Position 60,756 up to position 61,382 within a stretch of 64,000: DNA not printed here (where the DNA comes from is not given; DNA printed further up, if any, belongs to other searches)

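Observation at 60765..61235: Truncated bacterial-type MscS-like channel gene (single TM plus beta-domain), possible horizontal acquisition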

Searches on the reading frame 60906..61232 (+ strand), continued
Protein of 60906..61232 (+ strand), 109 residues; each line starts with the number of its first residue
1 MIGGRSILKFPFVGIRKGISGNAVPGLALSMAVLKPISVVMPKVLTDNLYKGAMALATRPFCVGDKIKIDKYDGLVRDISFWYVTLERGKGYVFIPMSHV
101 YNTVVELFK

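Call 51: list_cluster_members(proteins=[P0101, P0095, P0058, P0078, P0099, P0022, P0033, P0053, P0119, P0009])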
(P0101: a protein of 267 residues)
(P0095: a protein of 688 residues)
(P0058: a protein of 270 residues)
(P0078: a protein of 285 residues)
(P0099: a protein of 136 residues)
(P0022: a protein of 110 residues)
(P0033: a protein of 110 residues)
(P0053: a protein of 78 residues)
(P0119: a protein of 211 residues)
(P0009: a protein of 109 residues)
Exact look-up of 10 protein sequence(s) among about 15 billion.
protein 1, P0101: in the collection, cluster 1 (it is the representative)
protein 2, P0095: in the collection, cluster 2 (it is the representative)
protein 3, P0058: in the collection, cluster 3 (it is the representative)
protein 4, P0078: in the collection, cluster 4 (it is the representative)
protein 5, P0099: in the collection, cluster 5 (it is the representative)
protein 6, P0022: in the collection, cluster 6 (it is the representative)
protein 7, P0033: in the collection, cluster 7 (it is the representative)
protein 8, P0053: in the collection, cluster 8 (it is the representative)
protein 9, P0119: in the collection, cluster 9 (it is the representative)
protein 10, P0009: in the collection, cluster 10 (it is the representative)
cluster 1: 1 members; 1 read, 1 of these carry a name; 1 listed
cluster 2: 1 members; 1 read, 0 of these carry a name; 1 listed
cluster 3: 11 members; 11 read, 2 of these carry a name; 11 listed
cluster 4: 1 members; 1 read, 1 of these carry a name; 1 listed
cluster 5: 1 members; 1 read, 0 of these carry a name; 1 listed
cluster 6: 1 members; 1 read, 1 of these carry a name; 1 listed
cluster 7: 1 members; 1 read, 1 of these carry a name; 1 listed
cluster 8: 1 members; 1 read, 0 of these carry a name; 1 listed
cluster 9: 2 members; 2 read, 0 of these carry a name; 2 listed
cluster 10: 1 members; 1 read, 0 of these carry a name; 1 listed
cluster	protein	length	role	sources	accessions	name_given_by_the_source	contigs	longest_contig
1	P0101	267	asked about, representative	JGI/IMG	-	hypothetical protein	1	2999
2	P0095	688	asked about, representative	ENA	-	-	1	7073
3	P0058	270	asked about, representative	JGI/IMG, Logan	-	-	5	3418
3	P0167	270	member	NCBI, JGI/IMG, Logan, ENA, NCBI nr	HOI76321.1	MAG TPA: mechanosensitive ion channel [Methanofastidiosum sp.] | mechanosensitive ion channel [Methanofastidiosum sp.]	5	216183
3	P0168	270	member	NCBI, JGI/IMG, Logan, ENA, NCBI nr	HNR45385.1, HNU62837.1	MAG TPA: mechanosensitive ion channel [Methanofastidiosum sp.] | mechanosensitive ion channel [Methanofastidiosum sp.]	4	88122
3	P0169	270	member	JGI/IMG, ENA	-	-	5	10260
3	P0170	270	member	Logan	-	-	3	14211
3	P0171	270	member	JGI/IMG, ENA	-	-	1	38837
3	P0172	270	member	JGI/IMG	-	-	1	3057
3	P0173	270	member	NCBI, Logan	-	-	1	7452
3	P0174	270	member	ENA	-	-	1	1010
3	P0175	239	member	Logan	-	-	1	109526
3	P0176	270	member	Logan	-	-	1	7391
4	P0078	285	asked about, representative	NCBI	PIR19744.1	MAG: hypothetical protein COV48_00310, partial [Elusimicrobia bacterium ...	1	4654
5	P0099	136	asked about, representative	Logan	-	-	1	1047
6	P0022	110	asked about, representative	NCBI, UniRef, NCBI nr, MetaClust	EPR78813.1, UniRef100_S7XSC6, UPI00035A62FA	Small-conductance mechanosensitive channel [Spraguea lophii 42_110] | Small-conductance mechanosensitive channel n=1 Tax=Spraguea lophii (strain 42_110) ... | status=active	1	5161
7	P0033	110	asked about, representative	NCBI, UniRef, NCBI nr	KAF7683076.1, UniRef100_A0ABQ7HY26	hypothetical protein TCON_1712 [Astathelohania contejeani] | Mechanosensitive ion channel MscS domain-containing protein n=1 Tax=Astathelohania ... | hypothetical protein TCON_1712 [Thelohania contejeani]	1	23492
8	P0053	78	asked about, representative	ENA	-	-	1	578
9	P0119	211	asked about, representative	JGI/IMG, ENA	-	-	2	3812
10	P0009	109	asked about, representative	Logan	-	-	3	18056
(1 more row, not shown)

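Call 53: search_solved_structures(query=A4, max_evalue=0.00001, show_alignments=1)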
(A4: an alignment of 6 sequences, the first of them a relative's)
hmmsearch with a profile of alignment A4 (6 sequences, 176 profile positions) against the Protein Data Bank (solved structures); distinct sequences matched with E-value up to 0.00001: 47.
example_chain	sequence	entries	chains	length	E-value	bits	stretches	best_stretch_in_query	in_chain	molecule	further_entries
8ddj_A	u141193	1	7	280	1e-23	87.3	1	18-168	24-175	Mechanosensitive channel MscS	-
6rld_A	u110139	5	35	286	1.1e-23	87.2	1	18-168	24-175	Small-conductance mechanosensitive channel | Mechanosensitive channel MscS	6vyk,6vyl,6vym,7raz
6pwo_A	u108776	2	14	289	1.1e-23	87.2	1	18-168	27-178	Small-conductance mechanosensitive channel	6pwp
9p0n_A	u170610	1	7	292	1.2e-23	87.1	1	18-168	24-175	Small-conductance mechanosensitive channel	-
7onj_A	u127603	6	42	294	1.2e-23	87.1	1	18-168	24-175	Mechanosensitive channel of small conductance (MscS) | Small-conductance mechanosensitive channel | Mechanosensitive channel MscS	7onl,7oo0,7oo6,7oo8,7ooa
2oau_A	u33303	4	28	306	1.3e-23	87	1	18-168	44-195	Small-conductance mechanosensitive channel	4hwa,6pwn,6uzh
4agf_A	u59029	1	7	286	2e-23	86.4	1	18-168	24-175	SMALL-CONDUCTANCE MECHANOSENSITIVE CHANNEL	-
9p0o_A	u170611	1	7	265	2.5e-23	86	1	20-168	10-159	Small-conductance mechanosensitive channel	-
4age_A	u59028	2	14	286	3.1e-23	85.8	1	18-168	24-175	SMALL-CONDUCTANCE MECHANOSENSITIVE CHANNEL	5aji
2vv5_A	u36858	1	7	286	1.4e-22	83.6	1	18-168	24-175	SMALL-CONDUCTANCE MECHANOSENSITIVE CHANNEL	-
7dlu_A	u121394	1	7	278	3.6e-21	79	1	25-169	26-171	Mechanosensitive ion channel MscS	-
4hw9_A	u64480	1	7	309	1.5e-20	77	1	11-168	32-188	Mechanosensitive channel MscS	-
5y4o_A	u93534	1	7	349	8e-18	68.1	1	8-168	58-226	Low conductance mechanosensitive channel YnaI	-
6urt_G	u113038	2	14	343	8.1e-18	68.1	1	8-168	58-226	Low conductance mechanosensitive channel YnaI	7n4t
9e63_A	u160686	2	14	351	8.2e-18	68.1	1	8-168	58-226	Low conductance mechanosensitive channel YnaI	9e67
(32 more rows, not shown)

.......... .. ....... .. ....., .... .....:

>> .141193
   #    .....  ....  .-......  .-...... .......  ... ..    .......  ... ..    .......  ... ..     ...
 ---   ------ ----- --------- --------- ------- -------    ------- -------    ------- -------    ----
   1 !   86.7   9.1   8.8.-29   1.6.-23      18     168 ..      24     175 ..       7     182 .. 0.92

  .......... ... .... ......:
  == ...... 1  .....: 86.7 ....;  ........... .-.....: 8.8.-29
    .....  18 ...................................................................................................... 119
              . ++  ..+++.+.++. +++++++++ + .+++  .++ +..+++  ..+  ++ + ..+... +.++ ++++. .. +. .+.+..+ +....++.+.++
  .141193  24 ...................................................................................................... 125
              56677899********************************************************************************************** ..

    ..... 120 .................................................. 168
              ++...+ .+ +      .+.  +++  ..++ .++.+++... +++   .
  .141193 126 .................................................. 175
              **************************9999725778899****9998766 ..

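Call 66: predict_structure(alignment_id=A6)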
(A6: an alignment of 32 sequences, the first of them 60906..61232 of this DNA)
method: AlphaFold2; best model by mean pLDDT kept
length: 109 residues; sequences in the alignment: 32
mean_pLDDT: 76.3   pTM: 0.56
mean pLDDT of the five models: 76.3, 74.4, 73.6, 70.5, 68.0
residues with pLDDT >= 90: 54; 70-90: 14; 50-70: 20; < 50: 21
segments of 3 or more residues with pLDDT < 50: 1-20
pLDDT, mean of each block of 10 residues (from residue 1): 41 43 59 56 80 91 96 95 93 94 92
secondary structure, 60 per line:
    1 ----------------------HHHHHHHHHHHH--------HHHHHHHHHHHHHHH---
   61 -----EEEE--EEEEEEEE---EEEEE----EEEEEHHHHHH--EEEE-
elements in order: H23-34 H43-57 E66-69 E72-79 E83-87 E92-96 H97-102 E105-108
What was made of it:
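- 61032..61079 (+): TM3b-like amphipathic helix (aa 43-58) ending in the RPF motif. AlphaFold predicts a helix at 43-57; block-mean pLDDT is 80 for residues 41-50 and 91 for 51-60 (call 66).
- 61041..61220 (+): MscS beta-domain (Pfam PF00924 match). Strands are predicted at 66-69, 72-79, 83-87 and 92-96 with pLDDT above 90 (call 66).
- On MscS superfamily: A helix is predicted at 43-57 (call 66). A helix is predicted there, but at pLDDT 56-59 (call 66).
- Fold: with a 32-sequence alignment AlphaFold gives pLDDT above 90 for residues 51-109 (call 66).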

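Call 69: fold_search(model_id=the predicted structure, library=pdb)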
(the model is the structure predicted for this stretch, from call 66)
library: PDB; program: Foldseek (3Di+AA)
matches with E <= 10: 540; with E <= 0.001: 45
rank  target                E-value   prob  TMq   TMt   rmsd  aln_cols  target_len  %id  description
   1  9e68_A                2.4e-05  1.00  0.52  0.31   6.7        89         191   25  Cryo-EM structure of MscS/YnaI chimera in DOPC nanodiscs (released 2025-08-27)
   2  6vxn_A                4.0e-05  1.00  0.52  0.22   7.3        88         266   24  Cryo-EM structure of Arabidopsis thaliana MSL1 A320V (released 2020-08-05)
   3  9e65_A                4.3e-05  1.00  0.52  0.21   6.3        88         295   24  Cryo-EM structure of mechanosensitive channel YnaI A155V mutant in conformation 1 (released 2025-08-27)
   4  7dlu_A                4.3e-05  1.00  0.52  0.23   8.7        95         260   24  Mechanosensitive channel MscS K180R mutant (released 2022-03-02)
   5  9h95_A                6.7e-05  1.00  0.50  0.18   8.2        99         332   25  YnaI in closed conformation purified in DDM with additional lipids showing ligand-filled pockets (released 2025-09-24)
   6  9h2s_A                1.1e-04  1.00  0.54  0.20   9.0        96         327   18  a YnaI-MscS chimera in a closed conformation purified in DDM with additional lipids showing ligand-filled pore and poc (released 2025-09-24)
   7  6urt_A                1.2e-04  1.00  0.51  0.18   6.3        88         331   25  Extended Sensor Paddles with Bound Lipids Revealed in Mechanosensitive Channel YnaI (released 2020-10-28)
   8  7raz_A                1.2e-04  1.00  0.51  0.30   8.4        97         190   21  Small conductance mechanosensitive channel MscS (released 2022-07-13)
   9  4hwa_A                1.4e-04  1.00  0.51  0.23   5.8        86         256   20  Crystal Structure of Escherichia coli MscS Wildtype (Open State) (released 2013-02-13)
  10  9p0n_A                1.4e-04  1.00  0.53  0.23   9.2        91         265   16  MscS in Glyco-DIBMA Native Nanodiscs (C7 symmetry) (released 2026-01-28)
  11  6zye_A                1.8e-04  1.00  0.51  0.27   8.9        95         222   23  YnaI in an open-like conformation (released 2020-11-25)
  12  9h2v_A                1.9e-04  1.00  0.52  0.19   5.1        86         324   20  a YnaI-MscS chimera in an open conformation purified in DDM showing ligand-filled pockets (released 2025-09-24)
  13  6pwo_A                1.9e-04  1.00  0.55  0.24   9.1        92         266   17  MscS DDM (released 2020-01-08)
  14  7n4t_A                1.9e-04  1.00  0.51  0.26   6.2        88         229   25  Low conductance mechanosensitive channel YnaI (released 2022-04-20)
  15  4agf_A                2.0e-04  1.00  0.51  0.23   5.7        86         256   20  MTSSL spin labeled L124C mutant of MscS in the open form (released 2012-08-15)
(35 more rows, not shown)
